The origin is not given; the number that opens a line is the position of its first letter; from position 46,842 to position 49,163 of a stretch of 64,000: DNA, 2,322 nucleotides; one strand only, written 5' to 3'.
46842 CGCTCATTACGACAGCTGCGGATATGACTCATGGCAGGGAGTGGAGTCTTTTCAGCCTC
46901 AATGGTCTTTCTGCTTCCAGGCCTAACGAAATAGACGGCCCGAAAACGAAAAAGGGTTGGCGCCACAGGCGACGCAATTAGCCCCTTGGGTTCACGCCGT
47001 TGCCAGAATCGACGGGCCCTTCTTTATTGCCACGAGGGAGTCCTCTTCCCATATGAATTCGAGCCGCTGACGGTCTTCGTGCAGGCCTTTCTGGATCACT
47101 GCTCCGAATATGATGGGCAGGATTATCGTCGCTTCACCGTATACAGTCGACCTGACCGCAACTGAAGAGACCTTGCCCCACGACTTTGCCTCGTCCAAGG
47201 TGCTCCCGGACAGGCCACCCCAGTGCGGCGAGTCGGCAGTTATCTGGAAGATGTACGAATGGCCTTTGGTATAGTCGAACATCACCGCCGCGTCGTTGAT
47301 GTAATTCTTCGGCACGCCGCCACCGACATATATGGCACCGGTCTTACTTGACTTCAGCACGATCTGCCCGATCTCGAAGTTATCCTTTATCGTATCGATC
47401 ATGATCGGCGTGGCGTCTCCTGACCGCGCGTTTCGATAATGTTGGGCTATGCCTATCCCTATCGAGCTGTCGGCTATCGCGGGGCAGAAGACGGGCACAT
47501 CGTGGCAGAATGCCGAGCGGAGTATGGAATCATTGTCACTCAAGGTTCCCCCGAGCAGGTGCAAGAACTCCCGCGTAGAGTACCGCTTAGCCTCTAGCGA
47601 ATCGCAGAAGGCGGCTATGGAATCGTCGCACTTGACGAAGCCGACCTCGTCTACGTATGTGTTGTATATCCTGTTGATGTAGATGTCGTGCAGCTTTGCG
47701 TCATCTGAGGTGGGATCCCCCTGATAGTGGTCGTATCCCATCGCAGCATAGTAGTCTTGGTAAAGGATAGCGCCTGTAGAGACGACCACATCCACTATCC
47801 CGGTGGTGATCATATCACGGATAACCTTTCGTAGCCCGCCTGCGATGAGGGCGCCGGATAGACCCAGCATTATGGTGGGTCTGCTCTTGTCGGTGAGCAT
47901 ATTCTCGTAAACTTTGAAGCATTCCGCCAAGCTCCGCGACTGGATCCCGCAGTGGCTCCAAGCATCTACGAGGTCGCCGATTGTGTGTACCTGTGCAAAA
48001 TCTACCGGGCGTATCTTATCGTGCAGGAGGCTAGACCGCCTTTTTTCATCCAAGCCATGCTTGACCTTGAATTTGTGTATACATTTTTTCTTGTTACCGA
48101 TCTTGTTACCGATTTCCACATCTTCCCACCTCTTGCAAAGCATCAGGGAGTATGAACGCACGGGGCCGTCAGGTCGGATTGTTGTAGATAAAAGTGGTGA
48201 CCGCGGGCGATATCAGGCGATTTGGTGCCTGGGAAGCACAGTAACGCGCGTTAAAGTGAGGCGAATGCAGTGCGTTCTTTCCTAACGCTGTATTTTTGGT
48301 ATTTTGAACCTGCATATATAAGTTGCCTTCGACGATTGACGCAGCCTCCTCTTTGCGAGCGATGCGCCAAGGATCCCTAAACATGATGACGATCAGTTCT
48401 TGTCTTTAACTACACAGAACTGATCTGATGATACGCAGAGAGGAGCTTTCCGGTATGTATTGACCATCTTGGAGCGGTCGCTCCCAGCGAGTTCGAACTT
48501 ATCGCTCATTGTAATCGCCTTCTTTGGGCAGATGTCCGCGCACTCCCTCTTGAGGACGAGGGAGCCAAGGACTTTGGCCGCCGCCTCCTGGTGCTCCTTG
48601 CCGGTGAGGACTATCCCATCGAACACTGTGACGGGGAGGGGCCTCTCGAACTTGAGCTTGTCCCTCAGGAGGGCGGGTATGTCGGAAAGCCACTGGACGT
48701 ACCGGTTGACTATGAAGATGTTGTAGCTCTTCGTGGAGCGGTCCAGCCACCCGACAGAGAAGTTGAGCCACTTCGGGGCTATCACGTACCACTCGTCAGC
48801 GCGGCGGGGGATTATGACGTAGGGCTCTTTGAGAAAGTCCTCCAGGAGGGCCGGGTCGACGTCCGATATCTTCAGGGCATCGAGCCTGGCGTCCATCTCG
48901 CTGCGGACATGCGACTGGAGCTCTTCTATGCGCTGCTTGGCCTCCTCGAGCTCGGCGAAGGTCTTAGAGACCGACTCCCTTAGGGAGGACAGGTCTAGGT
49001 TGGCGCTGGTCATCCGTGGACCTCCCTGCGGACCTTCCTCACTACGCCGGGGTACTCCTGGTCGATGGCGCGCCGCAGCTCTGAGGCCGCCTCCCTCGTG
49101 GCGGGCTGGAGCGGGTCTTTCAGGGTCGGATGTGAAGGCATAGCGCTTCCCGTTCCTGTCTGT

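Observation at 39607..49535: Integrated element whose integrase gene is split by integration (SSV-type) at tRNA-Thr(CGU)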

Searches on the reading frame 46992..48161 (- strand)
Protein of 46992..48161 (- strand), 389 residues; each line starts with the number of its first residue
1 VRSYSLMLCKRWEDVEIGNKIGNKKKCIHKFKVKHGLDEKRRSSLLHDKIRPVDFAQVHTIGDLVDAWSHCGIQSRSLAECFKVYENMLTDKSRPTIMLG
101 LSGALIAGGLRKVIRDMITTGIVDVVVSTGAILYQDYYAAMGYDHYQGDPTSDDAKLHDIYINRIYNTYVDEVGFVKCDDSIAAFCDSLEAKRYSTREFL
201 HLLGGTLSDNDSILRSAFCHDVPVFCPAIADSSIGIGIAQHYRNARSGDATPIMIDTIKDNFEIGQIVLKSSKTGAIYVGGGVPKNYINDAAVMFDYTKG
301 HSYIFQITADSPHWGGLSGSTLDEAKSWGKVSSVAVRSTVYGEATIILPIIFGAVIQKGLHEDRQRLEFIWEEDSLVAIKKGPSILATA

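Call 6: search_protein_families(library=pfam, max_evalue=0.1, proteins=[window:46992-48161:-])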
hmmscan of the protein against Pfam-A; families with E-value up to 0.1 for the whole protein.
window:46992-48161:- (389 aa): 1 family
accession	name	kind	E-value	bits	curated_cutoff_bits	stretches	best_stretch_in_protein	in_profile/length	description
PF01916.23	DS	-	8.2e-91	304.7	27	1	63-353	1-286/288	Deoxyhypusine synthase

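Call 7: search_protein_families(library=phrogs, max_evalue=0.01, proteins=[window:46992-48161:-])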
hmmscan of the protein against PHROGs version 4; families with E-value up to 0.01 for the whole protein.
window:46992-48161:- (389 aa): 0 families

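Call 85: search_protein_families(library=ncbifam, max_evalue=0.001, proteins=[window:46992-48161:-])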
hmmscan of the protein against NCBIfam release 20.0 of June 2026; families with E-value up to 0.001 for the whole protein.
window:46992-48161:- (389 aa): 8 families
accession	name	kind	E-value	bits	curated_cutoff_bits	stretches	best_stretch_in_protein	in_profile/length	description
NF002006.0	PRK00805.1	equivalog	2.6e-103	345.4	434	1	43-372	4-334/338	deoxyhypusine synthase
NF002699.1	PRK02492.1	equivalog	2.9e-88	296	500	1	44-369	2-333/338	1,9-bis(guanidino)-5-aza-nonane synthase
NF002630.0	PRK02301.1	equivalog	1.7e-81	273.9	364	1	40-358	4-314/318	deoxyhypusine synthase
TIGR00321.1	dhys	equivalog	8.2e-80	268.4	304.25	1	53-356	5-300/301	deoxyhypusine synthase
NF001980.1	PRK00770.1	equivalog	3.4e-59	200.7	450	1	50-367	1-332/350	homospermidine biosynthesis protein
NF002294.1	PRK01221.1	equivalog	2.8e-55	187.9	350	1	53-353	4-298/300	deoxyhypusine synthase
NF003052.1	PRK03971.1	equivalog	8.6e-47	160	380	1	45-355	15-332/334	deoxyhypusine synthase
NF052581.1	GSU2086_dom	subfamily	0.00076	19.1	250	0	60-141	31-109/301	GSU2086 family protein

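Call 86: find_homologous_proteins(query=window:46992-48119:-, max_evalue=1e-20)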
Query window:46992-48119:- (375 aa): 5877 proteins with E <= 1e-20 among 8000 candidates; the best 120 are listed.
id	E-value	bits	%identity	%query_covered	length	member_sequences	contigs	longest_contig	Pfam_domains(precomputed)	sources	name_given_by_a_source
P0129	7.7e-252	853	100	100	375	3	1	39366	PF01916.24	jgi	-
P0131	1.5e-194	665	79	96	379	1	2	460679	PF01916.24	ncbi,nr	ncbi:MAG: deoxyhypusine synthase family protein [Candidatus Methanosuratus sp.]|nr:deoxyhypusine syn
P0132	2.3e-193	661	77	97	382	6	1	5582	PF01916.24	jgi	-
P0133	1.2e-190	652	76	97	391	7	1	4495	PF01916.24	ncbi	-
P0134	5.8e-189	646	76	97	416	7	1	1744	PF01916.24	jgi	-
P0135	2.8e-188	644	75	97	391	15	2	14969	PF01916.24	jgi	-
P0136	3.3e-169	581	70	96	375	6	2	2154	PF01916.24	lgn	-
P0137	5.4e-156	538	68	90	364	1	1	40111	PF01916.24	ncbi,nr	ncbi:MAG: deoxyhypusine synthase family protein [Candidatus Verstraetearchaeota archaeon]|nr:deoxyhy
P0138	3.0e-154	532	70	90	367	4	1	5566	PF01916.24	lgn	-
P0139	3.1e-154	532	68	90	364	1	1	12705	PF01916.24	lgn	-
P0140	4.1e-154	531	68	91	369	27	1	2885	PF01916.24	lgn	-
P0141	7.1e-153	527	68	91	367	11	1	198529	PF01916.24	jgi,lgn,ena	-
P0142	2.1e-152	526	67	91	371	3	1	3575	PF01916.24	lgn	-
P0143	2.3e-152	526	67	92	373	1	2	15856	PF01916.24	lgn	-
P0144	2.4e-152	526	68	91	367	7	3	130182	PF01916.24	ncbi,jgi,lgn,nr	ncbi:MAG: deoxyhypusine synthase [Candidatus Verstraetearchaeota archaeon]|nr:deoxyhypusine synthase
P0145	5.9e-152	524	68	90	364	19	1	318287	PF01916.24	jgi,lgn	-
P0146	1.0e-151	524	68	90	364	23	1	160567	PF01916.24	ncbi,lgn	ncbi:MAG: deoxyhypusine synthase family protein [Candidatus Methanosuratincola sp.]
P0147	3.9e-151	522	68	91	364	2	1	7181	PF01916.24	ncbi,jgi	-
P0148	5.2e-151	521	66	91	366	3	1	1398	PF01916.24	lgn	-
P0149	1.9e-150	519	67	91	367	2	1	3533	PF01916.24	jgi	jgi:deoxyhypusine synthase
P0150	2.2e-150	519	67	90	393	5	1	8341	PF01916.24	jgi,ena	-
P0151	3.0e-150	519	67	90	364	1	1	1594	PF01916.24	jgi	jgi:deoxyhypusine synthase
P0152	3.2e-150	519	66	91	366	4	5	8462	PF01916.24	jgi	jgi:deoxyhypusine synthase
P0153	3.7e-150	518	67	92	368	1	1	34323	PF01916.24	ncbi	ncbi:MAG: deoxyhypusine synthase family protein [Candidatus Methanomethylicaceae archaeon]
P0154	4.6e-150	518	68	90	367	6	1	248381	PF01916.24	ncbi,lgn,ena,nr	ncbi:MAG: deoxyhypusine synthase family protein [Candidatus Methanomethylicia archaeon]|nr:deoxyhypu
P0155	4.7e-150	518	66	91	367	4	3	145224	PF01916.24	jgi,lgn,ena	jgi:deoxyhypusine synthase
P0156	1.7e-149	516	65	91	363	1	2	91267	PF01916.24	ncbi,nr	ncbi:MAG: deoxyhypusine synthase family protein [Candidatus Methanosuratus sp.]|nr:deoxyhypusine syn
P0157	7.7e-149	514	66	91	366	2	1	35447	PF01916.24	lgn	-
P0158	8.8e-148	511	66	91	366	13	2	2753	PF01916.24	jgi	jgi:deoxyhypusine synthase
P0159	1.8e-147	510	65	89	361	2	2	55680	PF01916.24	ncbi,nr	ncbi:MAG: deoxyhypusine synthase family protein [Candidatus Methanomethyliaceae archaeon]|nr:deoxyhy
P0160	3.1e-147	509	66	89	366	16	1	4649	PF01916.24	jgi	jgi:deoxyhypusine synthase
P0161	3.6e-147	509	63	95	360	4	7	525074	PF01916.24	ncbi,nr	ncbi:MAG: deoxyhypusine synthase family protein [Candidatus Methanomethylicaceae archaeon]|nr:deoxyh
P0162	2.7e-146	506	66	89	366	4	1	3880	PF01916.24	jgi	jgi:deoxyhypusine synthase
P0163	3.5e-146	505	64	93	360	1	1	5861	PF01916.24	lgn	-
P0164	4.0e-145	502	63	93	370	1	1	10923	PF01916.24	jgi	jgi:deoxyhypusine synthase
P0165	6.7e-145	501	65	90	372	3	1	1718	PF01916.24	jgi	jgi:deoxyhypusine synthase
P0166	7.5e-145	501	65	90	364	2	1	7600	PF01916.24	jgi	-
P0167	8.0e-145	501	65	89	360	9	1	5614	PF01916.24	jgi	jgi:deoxyhypusine synthase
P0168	3.4e-144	499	63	94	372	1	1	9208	PF01916.24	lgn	-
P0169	2.9e-138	479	60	99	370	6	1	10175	PF01916.24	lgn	-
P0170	9.8e-138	478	62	92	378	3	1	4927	PF01916.24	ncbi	-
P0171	1.0e-137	478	63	91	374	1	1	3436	PF01916.24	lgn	-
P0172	1.4e-137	477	62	91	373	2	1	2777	PF01916.24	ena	-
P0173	3.1e-137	476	62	91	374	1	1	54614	PF01916.24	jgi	jgi:deoxyhypusine synthase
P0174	3.9e-137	476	63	91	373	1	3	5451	PF01916.24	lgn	-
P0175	5.7e-137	475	61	90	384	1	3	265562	PF01916.24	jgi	jgi:deoxyhypusine synthase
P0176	6.1e-137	475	62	91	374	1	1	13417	PF01916.24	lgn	-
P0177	1.6e-136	474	62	91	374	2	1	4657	PF01916.24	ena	-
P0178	3.7e-136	472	62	91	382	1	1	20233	PF01916.24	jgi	jgi:deoxyhypusine synthase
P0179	3.7e-136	472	61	91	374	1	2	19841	PF01916.24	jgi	jgi:deoxyhypusine synthase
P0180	6.0e-136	472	59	99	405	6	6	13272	PF01916.24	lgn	-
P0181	9.6e-136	471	62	91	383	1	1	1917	PF01916.24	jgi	jgi:deoxyhypusine synthase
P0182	1.2e-135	471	62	90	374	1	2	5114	PF01916.24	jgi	jgi:deoxyhypusine synthase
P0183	1.9e-135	470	61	91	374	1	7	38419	PF01916.24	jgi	jgi:deoxyhypusine synthase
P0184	3.2e-135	469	61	91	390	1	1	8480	PF01916.24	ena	-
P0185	3.2e-135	469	62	91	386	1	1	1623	PF01916.24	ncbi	-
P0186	4.5e-135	469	62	91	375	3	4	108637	PF01916.24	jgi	-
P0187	6.0e-135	468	60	91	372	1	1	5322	PF01916.24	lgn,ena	-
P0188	8.3e-135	468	61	91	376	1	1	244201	PF01916.24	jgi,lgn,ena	-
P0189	9.0e-135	468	61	91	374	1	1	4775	PF01916.24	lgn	-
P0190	9.6e-135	468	62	90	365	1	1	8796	PF01916.24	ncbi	ncbi:MAG: deoxyhypusine synthase family protein [Nitrososphaerales archaeon]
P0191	1.2e-134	467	60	91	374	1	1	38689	PF01916.24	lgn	-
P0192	1.3e-134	467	61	91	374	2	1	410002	PF01916.24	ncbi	ncbi:MAG: deoxyhypusine synthase family protein [Nitrososphaerales archaeon]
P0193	1.3e-134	467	61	92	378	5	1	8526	PF01916.24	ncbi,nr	ncbi:MAG: deoxyhypusine synthase family protein [Thaumarchaeota archaeon]|nr:deoxyhypusine synthase 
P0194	1.6e-134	467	61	90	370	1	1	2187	PF01916.24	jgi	jgi:deoxyhypusine synthase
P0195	2.4e-134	466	60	94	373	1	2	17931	PF01916.24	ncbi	-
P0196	2.5e-134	466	61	91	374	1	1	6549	PF01916.24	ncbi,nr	ncbi:MAG: deoxyhypusine synthase family protein [Thaumarchaeota archaeon]|nr:deoxyhypusine synthase 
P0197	2.7e-134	466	62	91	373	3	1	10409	PF01916.24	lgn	-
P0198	2.8e-134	466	61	93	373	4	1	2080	PF01916.24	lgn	-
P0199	2.8e-134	466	61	91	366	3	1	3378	PF01916.24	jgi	jgi:deoxyhypusine synthase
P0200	3.4e-134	466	61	91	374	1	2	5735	PF01916.24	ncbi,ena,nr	ncbi:MAG: deoxyhypusine synthase family protein [Thaumarchaeota archaeon]|nr:deoxyhypusine synthase 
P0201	3.6e-134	466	61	91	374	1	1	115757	PF01916.24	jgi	jgi:deoxyhypusine synthase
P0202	3.6e-134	466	61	91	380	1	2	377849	PF01916.24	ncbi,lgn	-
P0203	4.3e-134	466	60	91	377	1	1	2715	PF01916.24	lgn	-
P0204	8.1e-134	465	61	91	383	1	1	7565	PF01916.24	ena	-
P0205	8.7e-134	465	61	91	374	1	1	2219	PF01916.24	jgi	jgi:deoxyhypusine synthase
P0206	8.8e-134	465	60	91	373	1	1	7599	PF01916.24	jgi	jgi:deoxyhypusine synthase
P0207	8.9e-134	465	62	90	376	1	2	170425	PF01916.24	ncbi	ncbi:MAG: deoxyhypusine synthase family protein [Nitrososphaerales archaeon]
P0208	1.1e-133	464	60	91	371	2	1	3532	PF01916.24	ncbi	ncbi:MAG: deoxyhypusine synthase family protein [Nitrososphaerales archaeon]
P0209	1.3e-133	464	60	93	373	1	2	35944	PF01916.24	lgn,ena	-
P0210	1.4e-133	464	59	93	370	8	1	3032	PF01916.24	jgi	jgi:deoxyhypusine synthase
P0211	1.4e-133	464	59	91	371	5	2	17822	PF01916.24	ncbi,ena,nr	ncbi:MAG: deoxyhypusine synthase family protein [Nitrososphaerota archaeon]|nr:deoxyhypusine synthas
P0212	1.7e-133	464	61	91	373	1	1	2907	PF01916.24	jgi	jgi:deoxyhypusine synthase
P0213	1.8e-133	464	60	92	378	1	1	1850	PF01916.24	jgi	jgi:deoxyhypusine synthase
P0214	1.9e-133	463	61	91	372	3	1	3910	PF01916.24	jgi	jgi:deoxyhypusine synthase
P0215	2.4e-133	463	61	90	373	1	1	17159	PF01916.24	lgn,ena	-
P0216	2.4e-133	463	60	91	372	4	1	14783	PF01916.24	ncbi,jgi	ncbi:MAG: deoxyhypusine synthase family protein [Nitrososphaerales archaeon]|jgi:deoxyhypusine synth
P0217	2.9e-133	463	60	91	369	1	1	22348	PF01916.24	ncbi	-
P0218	4.1e-133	462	60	91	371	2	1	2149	PF01916.24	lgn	-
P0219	4.3e-133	462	60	91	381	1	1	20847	PF01916.24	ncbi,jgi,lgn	-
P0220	4.5e-133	462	60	91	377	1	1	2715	PF01916.24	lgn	-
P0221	4.6e-133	462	60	91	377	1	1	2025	PF01916.24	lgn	-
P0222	5.5e-133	462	62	90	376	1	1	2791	PF01916.24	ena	-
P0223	6.4e-133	462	61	91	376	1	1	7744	PF01916.24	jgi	jgi:deoxyhypusine synthase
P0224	6.9e-133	462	62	91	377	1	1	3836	PF01916.24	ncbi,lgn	-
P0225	8.7e-133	461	62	90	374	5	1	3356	PF01916.24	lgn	-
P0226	9.1e-133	461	60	91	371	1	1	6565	PF01916.24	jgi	jgi:deoxyhypusine synthase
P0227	1.0e-132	461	59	91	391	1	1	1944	PF01916.24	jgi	jgi:deoxyhypusine synthase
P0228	1.1e-132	461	59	91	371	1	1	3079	PF01916.24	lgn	-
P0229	1.3e-132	461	60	91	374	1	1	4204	PF01916.24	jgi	jgi:deoxyhypusine synthase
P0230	1.4e-132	461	60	91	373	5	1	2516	PF01916.24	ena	-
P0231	1.8e-132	460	60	91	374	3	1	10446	PF01916.24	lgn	-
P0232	3.3e-132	459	61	90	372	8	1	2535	PF01916.24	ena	-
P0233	4.9e-132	459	59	91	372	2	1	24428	PF01916.24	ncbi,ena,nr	ncbi:MAG TPA: deoxyhypusine synthase family protein [Nitrososphaerales archaeon]|nr:deoxyhypusine sy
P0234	1.1e-131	458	59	91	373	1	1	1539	PF01916.24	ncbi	-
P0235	1.3e-131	457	59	91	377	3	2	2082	PF01916.24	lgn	-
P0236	1.4e-131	457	60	91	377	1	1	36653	PF01916.24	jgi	jgi:deoxyhypusine synthase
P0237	2.9e-131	456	60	91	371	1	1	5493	PF01916.24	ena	-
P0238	4.3e-131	456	59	92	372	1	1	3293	PF01916.24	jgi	jgi:deoxyhypusine synthase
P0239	5.2e-131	455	62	90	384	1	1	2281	PF01916.24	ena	-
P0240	7.1e-131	455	60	91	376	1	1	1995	PF01916.24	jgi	jgi:deoxyhypusine synthase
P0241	9.2e-131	455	59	91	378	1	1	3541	PF01916.24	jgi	jgi:deoxyhypusine synthase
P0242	1.2e-130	454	60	91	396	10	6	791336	PF01916.24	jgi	-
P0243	1.4e-130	454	57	91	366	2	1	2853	PF01916.24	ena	-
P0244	1.5e-130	454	59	91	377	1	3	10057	PF01916.24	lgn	-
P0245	3.2e-130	453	60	91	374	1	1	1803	PF01916.24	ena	-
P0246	4.5e-130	452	60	91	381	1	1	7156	PF01916.24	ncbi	-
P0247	5.2e-130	452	60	90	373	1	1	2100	PF01916.24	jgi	jgi:deoxyhypusine synthase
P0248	1.3e-129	451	59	91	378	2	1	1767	PF01916.24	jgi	-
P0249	1.5e-129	451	58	94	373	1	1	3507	PF01916.24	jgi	-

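Call 87: find_encoding_contigs(protein=P0131, flank=10000, max_places=2)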
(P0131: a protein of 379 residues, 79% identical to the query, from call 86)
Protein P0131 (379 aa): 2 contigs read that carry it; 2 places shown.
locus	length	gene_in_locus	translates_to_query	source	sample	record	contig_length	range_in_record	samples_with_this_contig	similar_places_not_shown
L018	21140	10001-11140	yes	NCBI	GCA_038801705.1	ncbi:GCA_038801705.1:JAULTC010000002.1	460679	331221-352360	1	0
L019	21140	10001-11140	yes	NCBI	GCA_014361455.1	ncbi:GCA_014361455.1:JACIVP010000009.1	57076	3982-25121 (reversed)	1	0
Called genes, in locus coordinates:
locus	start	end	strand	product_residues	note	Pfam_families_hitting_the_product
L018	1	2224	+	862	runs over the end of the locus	PF00690:Cation_ATPase_N, PF00122:E1-E2_ATPase, PF00702:Hydrolase, PF13246:Cation_ATPase, PF00689:Cation_ATPase_C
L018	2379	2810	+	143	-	PF01243:PNPOx_N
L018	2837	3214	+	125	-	-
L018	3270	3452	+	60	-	PF12797:Fer4_2 (faint), PF12838:Fer4_7 (faint), PF00037:Fer4 (weak), PF12837:Fer4_6 (weak), PF13237:Fer4_10, PF14697:Fer4_21 (weak), PF13187:Fer4_9 (weak), PF00037:Fer4 (weak), +2 more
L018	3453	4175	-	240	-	PF00730:HhH-GPD, PF00633:HHH (weak)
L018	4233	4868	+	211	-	PF03357:Snf7 (weak)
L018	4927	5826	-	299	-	PF00557:Peptidase_M24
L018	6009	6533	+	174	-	PF22769:DCD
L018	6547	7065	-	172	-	PF02632:BioY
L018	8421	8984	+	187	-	PF01862:PvlArgDC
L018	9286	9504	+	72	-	PF21838:DUF6897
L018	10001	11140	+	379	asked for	PF01916:DS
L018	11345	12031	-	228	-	PF06026:Rib_5-P_isom_A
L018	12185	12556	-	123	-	PF01741:MscL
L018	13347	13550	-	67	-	-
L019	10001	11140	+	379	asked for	PF01916:DS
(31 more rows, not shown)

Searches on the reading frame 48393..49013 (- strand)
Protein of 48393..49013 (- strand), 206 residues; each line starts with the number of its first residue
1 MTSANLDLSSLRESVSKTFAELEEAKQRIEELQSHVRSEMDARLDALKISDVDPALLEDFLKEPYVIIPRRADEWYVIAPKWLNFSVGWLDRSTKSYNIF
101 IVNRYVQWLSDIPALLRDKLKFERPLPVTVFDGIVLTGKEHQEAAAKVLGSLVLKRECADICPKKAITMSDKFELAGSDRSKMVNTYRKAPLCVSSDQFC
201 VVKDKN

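Call 6: search_protein_families(library=pfam, max_evalue=0.1, proteins=[window:48393-49013:-])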
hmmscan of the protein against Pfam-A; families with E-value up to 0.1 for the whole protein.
window:48393-49013:- (206 aa): 1 family
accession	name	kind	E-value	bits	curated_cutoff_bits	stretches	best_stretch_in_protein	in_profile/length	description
PF17084.10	TDA11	-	0.08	12.1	27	0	5-42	185-222/465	Topoisomerase I damage affected protein 11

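Call 7: search_protein_families(library=phrogs, max_evalue=0.01, proteins=[window:48393-49013:-])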
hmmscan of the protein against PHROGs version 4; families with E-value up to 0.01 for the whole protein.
window:48393-49013:- (206 aa): 0 families

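Call 85: search_protein_families(library=ncbifam, max_evalue=0.001, proteins=[window:48393-49013:-])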
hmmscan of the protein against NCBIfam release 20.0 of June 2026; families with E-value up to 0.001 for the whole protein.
window:48393-49013:- (206 aa): 5 families
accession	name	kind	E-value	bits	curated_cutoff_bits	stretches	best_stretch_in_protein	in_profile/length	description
NF006221.0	PRK08348.1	subfamily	1.4e-05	24.8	124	1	148-181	73-106/136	NADH-plastoquinone oxidoreductase subunit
NF004537.0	PRK05888.1-3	equivalog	0.00013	21.6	163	1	157-186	120-149/204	NADH-quinone oxidoreductase subunit NuoI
TIGR01971.1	NuoI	subfamily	0.00013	21.5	113.05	1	152-185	83-116/121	NADH-quinone oxidoreductase, chain I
NF009053.0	PRK12387.1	subfamily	0.00051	19.8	204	1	149-186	72-109/180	formate hydrogenlyase complex iron-sulfur subunit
NF004540.0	PRK05888.2-1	equivalog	0.0006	19.4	215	0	152-184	88-120/139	NADH-quinone oxidoreductase subunit NuoI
